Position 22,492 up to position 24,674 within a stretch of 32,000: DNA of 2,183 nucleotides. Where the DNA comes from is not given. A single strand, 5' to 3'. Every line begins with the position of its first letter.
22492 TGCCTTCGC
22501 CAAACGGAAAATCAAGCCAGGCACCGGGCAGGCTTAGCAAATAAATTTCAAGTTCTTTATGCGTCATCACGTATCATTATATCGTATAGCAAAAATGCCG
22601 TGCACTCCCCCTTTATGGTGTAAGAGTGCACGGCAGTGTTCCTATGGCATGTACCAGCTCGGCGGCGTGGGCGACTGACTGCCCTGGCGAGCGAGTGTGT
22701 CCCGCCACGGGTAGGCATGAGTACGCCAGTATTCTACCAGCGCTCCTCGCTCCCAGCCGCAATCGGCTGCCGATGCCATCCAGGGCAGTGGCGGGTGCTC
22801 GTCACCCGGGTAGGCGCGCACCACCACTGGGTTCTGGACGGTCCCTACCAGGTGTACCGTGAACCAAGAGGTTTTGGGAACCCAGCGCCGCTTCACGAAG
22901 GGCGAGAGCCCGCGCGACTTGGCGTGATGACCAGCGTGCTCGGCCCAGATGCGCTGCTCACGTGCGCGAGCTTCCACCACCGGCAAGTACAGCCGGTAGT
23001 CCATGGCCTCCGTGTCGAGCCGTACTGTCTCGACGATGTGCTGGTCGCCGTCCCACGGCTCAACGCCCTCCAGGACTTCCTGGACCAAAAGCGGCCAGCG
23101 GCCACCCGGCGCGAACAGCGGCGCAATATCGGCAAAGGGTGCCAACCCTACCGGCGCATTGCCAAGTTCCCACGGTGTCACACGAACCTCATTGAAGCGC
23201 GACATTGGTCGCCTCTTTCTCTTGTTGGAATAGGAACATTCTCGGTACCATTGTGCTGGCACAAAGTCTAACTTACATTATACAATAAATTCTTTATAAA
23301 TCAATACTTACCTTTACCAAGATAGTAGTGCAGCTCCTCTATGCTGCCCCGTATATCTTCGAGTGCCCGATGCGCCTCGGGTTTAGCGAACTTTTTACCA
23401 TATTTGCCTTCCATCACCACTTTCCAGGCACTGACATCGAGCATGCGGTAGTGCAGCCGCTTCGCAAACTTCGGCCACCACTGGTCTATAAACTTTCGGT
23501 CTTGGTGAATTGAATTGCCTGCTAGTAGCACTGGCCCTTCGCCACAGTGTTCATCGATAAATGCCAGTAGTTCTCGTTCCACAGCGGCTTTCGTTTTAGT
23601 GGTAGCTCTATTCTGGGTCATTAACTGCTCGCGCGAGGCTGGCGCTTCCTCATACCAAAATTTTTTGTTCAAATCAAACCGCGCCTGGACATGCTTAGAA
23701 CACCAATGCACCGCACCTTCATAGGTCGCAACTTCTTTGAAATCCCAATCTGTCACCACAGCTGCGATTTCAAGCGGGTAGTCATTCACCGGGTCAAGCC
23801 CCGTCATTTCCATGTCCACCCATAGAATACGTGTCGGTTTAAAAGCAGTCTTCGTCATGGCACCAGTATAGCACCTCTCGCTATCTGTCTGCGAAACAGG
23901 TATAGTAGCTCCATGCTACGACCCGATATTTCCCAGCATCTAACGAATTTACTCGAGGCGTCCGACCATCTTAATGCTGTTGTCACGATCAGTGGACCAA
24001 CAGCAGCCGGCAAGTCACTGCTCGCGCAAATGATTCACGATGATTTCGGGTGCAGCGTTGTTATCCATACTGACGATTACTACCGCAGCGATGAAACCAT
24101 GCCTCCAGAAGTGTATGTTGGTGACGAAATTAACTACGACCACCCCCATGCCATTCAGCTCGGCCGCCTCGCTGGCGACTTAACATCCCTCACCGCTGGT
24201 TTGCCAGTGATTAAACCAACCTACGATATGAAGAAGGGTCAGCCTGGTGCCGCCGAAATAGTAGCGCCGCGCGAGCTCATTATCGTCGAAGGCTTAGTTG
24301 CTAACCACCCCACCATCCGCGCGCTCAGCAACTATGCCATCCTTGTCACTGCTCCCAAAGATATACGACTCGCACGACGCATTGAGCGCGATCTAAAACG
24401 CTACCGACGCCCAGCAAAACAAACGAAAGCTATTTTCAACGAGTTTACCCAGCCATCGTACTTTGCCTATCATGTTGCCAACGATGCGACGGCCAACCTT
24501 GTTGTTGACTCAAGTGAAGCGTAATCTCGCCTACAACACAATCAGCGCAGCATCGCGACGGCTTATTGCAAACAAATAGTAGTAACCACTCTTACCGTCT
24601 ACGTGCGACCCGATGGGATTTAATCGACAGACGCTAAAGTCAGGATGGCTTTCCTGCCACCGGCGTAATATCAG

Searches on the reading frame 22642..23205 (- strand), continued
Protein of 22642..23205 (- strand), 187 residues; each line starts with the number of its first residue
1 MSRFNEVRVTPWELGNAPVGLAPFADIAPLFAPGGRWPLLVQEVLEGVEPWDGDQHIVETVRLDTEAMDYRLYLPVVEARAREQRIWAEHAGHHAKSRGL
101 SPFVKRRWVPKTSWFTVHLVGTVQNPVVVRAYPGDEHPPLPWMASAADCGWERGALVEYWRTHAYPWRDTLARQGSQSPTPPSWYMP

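Call 74: find_homologous_proteins(query=A6, max_evalue=0.001)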
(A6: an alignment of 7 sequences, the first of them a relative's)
Query A6 (7 sequences) (204 aa, profile of the alignment): 53 proteins with E <= 0.001 among 5735 candidates.
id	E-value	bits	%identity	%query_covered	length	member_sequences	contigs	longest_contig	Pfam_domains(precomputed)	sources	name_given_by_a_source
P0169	9.4e-89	315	100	100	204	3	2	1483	-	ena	-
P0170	4.3e-88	313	84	100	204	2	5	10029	-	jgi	jgi:hypothetical protein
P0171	1.3e-87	311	55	98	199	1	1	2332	-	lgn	-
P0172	4.4e-79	283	53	100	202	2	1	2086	-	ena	-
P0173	1.3e-78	282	53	100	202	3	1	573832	-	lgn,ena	-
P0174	3.6e-76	274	70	100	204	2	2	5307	-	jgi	jgi:hypothetical protein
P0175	1.3e-75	272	57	100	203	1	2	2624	-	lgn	-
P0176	1.8e-75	271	60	100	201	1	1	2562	-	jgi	jgi:hypothetical protein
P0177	4.6e-75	270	61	100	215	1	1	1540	-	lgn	-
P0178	7.3e-75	269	51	100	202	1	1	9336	-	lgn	-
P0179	8.3e-74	266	61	100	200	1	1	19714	-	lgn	-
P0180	1.3e-73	265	63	92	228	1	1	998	-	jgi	jgi:hypothetical protein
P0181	1.4e-72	262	58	100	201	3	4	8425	-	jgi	jgi:hypothetical protein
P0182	3.9e-72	261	67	100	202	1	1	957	-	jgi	jgi:hypothetical protein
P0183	6.0e-72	260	49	100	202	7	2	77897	-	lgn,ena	-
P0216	7.8e-30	122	27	95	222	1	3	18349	-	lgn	-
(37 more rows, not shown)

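Call 84: find_encoding_contigs(protein=P0216, flank=10000, max_places=3)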
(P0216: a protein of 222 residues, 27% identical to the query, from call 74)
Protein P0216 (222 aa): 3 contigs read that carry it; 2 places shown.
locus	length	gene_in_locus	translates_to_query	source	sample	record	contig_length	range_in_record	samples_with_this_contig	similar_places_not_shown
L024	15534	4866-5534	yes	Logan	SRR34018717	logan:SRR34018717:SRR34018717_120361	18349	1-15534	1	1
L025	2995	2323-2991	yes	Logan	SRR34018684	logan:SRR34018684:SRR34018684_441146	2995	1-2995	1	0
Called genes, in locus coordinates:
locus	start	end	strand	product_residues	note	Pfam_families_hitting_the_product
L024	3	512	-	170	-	?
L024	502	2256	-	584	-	PF01807:Zn_ribbon_DnaG, PF08275:DNAG_N, PF01751:Toprim (weak), PF13155:Toprim_2, PF13662:Toprim_4, PF10410:DnaB_bind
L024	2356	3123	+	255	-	-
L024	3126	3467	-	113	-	PF04237:YjbR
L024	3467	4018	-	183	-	PF00929:RNase_T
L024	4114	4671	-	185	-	-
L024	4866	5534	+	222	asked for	-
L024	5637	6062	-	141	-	PF01741:MscL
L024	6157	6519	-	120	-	-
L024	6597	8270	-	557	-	PF03485:Arg_tRNA_synt_N, PF00750:tRNA-synt_1d, PF00133:tRNA-synt_1 (faint), PF05746:DALR_1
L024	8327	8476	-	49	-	-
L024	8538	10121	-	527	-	PF06418:CTP_synth_N, PF00117:GATase, PF07722:Peptidase_C26 (weak)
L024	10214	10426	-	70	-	-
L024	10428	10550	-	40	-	-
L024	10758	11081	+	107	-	PF03819:MazG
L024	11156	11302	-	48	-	PF18919:DUF5670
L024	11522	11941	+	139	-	-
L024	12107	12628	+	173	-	-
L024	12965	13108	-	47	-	-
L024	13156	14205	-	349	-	PF00268:Ribonuc_red_sm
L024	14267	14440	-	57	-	-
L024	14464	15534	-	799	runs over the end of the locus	PF03477:ATP-cone, PF00317:Ribonuc_red_lgN, PF02867:Ribonuc_red_lgC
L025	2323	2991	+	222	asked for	-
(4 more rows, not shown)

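Call 86: list_cluster_members(proteins=[P0125, P0127, P0144, P0152, P0119, P0135, P0020, P0035, P0070, P0026])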
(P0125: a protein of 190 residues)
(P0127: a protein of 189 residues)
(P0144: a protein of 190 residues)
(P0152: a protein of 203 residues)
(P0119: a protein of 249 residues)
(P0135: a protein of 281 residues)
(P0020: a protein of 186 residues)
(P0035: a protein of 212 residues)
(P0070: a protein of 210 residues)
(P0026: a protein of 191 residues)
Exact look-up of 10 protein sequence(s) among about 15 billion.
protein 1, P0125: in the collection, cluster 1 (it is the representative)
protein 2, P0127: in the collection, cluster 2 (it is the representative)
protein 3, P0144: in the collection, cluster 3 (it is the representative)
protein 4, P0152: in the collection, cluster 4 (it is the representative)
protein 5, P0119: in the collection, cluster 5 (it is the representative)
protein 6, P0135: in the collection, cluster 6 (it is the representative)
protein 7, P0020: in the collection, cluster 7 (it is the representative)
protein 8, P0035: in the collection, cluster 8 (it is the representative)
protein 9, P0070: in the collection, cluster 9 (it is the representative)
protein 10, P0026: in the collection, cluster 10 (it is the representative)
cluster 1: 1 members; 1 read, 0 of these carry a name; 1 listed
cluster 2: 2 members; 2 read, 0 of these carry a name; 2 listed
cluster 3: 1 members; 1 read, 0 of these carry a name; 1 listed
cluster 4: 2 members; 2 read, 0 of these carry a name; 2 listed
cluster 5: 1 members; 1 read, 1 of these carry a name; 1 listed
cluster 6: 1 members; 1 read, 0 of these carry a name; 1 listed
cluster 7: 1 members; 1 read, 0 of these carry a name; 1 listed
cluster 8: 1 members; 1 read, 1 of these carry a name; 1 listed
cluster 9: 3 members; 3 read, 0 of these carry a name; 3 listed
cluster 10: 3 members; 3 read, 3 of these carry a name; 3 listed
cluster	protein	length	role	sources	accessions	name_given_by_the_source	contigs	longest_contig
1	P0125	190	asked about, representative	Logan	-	-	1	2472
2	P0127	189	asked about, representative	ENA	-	-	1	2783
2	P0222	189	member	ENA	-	-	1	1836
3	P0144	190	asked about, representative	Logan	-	-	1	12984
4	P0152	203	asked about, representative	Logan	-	-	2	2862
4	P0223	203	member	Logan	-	-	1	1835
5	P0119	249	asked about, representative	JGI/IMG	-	hypothetical protein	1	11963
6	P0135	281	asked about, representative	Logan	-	-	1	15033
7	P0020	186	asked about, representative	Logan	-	-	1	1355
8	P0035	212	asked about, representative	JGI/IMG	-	hypothetical protein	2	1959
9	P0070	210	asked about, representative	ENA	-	-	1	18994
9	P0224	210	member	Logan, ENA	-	-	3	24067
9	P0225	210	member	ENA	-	-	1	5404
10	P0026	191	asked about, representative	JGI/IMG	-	hypothetical protein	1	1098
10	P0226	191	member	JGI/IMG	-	hypothetical protein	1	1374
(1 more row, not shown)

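Call 87: search_protein_families(library=padloc, proteins=[L002:364-978:-, L011:5151-5759:-, L013:9165-9812:-, L017:9211-9813:-, L024:4866-5534:+, L023:5504-6316:+, L024:4114-4671:-, L011:6004-6525:+], max_evalue=1)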
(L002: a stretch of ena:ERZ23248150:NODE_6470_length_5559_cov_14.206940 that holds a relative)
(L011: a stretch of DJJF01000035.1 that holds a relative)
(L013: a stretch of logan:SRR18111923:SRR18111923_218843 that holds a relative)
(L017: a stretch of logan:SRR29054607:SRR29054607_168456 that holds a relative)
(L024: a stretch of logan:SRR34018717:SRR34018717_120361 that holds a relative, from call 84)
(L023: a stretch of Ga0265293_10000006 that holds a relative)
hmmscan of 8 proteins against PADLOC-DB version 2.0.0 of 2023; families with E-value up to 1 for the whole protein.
L002:364-978:- (204 aa): 0 families

L011:5151-5759:- (202 aa): 0 families

L013:9165-9812:- (215 aa): 0 families

L017:9211-9813:- (200 aa): 0 families

L024:4866-5534:+ (222 aa): 1 family
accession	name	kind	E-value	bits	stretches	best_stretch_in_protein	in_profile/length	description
PDLC04440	PDC-M13B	-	0.017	13.2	0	176-194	24-42/81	-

L023:5504-6316:+ (270 aa): 0 families

L024:4114-4671:- (185 aa): 0 families

L011:6004-6525:+ (173 aa): 2 families
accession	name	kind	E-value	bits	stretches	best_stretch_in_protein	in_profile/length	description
PDLC01321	typeIV_DinG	-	0.015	12.2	1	33-63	293-323/559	CAS-IV-A; associated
PDLC01007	typeIV_DinG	-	0.015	11.9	1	33-63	367-397/676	CRISPR type AFERR-associated DEAD/DEAH-box helicase Csf4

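Call 90: find_encoding_contigs(protein=P0001, flank=1000, max_places=3)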
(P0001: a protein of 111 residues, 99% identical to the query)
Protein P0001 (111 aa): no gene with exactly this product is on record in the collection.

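Call 112: search_solved_structures(query=A6, max_evalue=10)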
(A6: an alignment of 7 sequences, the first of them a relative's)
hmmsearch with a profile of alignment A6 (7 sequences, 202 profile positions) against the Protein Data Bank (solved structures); distinct sequences matched with E-value up to 10: 2.
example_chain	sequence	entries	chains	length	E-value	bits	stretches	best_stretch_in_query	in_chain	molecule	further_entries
8imn_5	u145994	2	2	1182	0.0042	20.4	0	23-105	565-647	CpcN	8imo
8iml_3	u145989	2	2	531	0.37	14.1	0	26-105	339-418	CpcJ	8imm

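Call 113: search_protein_families(library=ncbifam, proteins=[L002:364-978:-, L011:5151-5759:-, L013:9165-9812:-, L024:4866-5534:+, L023:5504-6316:+], max_evalue=0.1)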
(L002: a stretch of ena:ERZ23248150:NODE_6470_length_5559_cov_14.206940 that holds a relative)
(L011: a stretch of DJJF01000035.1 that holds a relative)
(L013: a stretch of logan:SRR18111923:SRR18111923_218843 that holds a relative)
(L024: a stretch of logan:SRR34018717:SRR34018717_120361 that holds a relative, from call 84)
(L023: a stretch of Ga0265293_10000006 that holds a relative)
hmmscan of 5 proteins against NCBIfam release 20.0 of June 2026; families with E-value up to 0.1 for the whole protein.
L002:364-978:- (204 aa): 0 families

L011:5151-5759:- (202 aa): 0 families

L013:9165-9812:- (215 aa): 1 family
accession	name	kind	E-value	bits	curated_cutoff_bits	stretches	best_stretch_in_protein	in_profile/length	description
NF042939.1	leader_Rv2334A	equivalog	0.041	14.2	35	1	93-109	1-17/22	Rv2334A family Cys-rich leader peptide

L024:4866-5534:+ (222 aa): 0 families

L023:5504-6316:+ (270 aa): 0 families

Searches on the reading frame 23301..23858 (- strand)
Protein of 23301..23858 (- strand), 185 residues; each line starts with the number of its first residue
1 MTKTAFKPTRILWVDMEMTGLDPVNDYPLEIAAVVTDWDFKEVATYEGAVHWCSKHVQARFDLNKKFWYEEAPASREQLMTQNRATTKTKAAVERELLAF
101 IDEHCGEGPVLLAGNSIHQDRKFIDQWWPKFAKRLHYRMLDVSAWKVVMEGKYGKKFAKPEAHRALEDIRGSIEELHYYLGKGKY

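Call 79: search_protein_families(library=pfam, proteins=[window:23301-23858:-], max_evalue=0.001)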
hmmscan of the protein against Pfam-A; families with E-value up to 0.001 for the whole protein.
window:23301-23858:- (185 aa): 2 families
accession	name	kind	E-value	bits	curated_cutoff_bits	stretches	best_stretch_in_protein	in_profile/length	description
PF00929.31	RNase_T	-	4e-18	66.9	24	1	12-175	1-163/164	Exonuclease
PF16473.11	Rv2179c-like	-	3.8e-06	27.2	27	1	12-174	3-171/177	3'-5' exoribonuclease Rv2179c-like domain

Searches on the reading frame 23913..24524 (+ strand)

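Call 79: search_protein_families(library=pfam, proteins=[window:23913-24524:+], max_evalue=0.001)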
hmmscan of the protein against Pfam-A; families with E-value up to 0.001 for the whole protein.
window:23913-24524:+ (203 aa): 1 family
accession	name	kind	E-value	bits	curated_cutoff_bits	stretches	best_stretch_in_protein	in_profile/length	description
PF00485.24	PRK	-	2.5e-15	57.2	22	1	23-199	1-188/196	Phosphoribulokinase / Uridine kinase family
